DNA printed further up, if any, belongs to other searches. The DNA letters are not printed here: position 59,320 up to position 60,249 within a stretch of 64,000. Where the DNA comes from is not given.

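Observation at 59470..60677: Panacea (DUF4065) antitoxin-like gene coupled to an unknown 2-TM protein: candidate PanAT-type toxin-antitoxin / abortive-infection pair between dcd and murA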

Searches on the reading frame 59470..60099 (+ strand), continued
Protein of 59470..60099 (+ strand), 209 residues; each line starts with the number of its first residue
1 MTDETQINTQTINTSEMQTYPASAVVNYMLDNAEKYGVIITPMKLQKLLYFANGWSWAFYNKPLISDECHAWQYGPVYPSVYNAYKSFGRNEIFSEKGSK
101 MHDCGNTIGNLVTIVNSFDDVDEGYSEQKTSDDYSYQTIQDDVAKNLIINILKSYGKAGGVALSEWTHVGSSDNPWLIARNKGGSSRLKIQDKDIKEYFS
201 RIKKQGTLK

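Call 73: find_encoding_contigs(protein=P0095, flank=5000, max_places=3)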
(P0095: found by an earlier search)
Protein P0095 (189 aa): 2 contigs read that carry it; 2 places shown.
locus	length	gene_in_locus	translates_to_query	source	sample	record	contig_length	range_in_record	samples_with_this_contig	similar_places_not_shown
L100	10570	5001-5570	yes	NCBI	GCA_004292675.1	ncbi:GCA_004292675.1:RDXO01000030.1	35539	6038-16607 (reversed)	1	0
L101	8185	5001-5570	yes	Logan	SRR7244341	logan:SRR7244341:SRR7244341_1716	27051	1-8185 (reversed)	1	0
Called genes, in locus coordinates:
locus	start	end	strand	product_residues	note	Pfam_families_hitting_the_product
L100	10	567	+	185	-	PF05618:RimB-like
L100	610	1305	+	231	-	PF01746:tRNA_m1G_MT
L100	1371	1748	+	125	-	PF01245:Ribosomal_L19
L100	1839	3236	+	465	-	PF00330:Aconitase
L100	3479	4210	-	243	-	PF20507:DUF6733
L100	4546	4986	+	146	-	PF00885:DMRL_synthase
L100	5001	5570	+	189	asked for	PF22769:DCD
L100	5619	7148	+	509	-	PF00133:tRNA-synt_1, PF01406:tRNA-synt_1e, PF09334:tRNA-synt_1g, PF00133:tRNA-synt_1, PF19303:Anticodon_3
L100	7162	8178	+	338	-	-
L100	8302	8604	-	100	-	PF00216:Bac_DNA_binding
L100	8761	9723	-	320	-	PF00108:Thiolase_N, PF08545:ACP_syn_III, PF08541:ACP_syn_III_C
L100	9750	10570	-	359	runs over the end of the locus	PF02504:FA_synthesis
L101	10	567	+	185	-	PF05618:RimB-like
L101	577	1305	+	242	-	PF01746:tRNA_m1G_MT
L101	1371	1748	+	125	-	PF01245:Ribosomal_L19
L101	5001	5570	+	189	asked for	PF22769:DCD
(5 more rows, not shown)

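Call 75: search_protein_families(library=ncbifam, proteins=[L007:95-835:+], max_evalue=0.00001)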
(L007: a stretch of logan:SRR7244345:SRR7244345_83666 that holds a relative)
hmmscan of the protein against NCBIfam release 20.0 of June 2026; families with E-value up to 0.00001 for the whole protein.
L007:95-835:+ (247 aa): 11 families
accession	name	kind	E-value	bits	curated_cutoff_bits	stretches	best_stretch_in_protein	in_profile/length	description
NF008471.0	PRK11366.1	equivalog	9.6e-40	136.6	266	1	3-242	3-247/254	gamma-glutamyl-gamma-aminobutyrate hydrolase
NF001975.0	PRK00758.1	equivalog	1.2e-09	38.1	198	1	63-240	44-183/185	GMP synthase subunit A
TIGR00888.1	guaA_Nterm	equivalog_domain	1.7e-08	34.1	172.15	1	108-237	69-182/188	glutamine-hydrolyzing GMP synthase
NF045546.1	GCDPHdlase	equivalog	3.2e-08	33.9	250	0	44-131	38-115/198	gamma-glutamyl-CDP-amidate hydrolase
NF003792.0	PRK05380.1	equivalog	5.1e-08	32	308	1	191-241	476-528/534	CTP synthase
NF005849.0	PRK07765.1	equivalog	1.5e-07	30.9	308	1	100-237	67-190/219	aminodeoxychorismate/anthranilate synthase component II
NF011201.0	PRK14607.1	equivalog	2e-07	30.1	670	1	106-240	70-190/534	bifunctional anthranilate synthase component II/anthranilate phosphoribosyltransferase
TIGR00566.1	trpG_papA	subfamily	1.1e-06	28.5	121.05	1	105-237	70-191/192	glutamine amidotransferase of anthranilate synthase or aminodeoxychorismate synthase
NF010081.0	PRK13566.1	equivalog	2.6e-06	26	645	1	100-226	591-704/729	anthranilate synthase component I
NF000848.1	PRK00074.1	equivalog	3.4e-06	25.9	400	1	105-237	66-185/512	glutamine-hydrolyzing GMP synthase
NF006562.0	PRK09065.1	equivalog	6.1e-06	25.9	205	0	103-225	84-193/242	glutamine amidotransferase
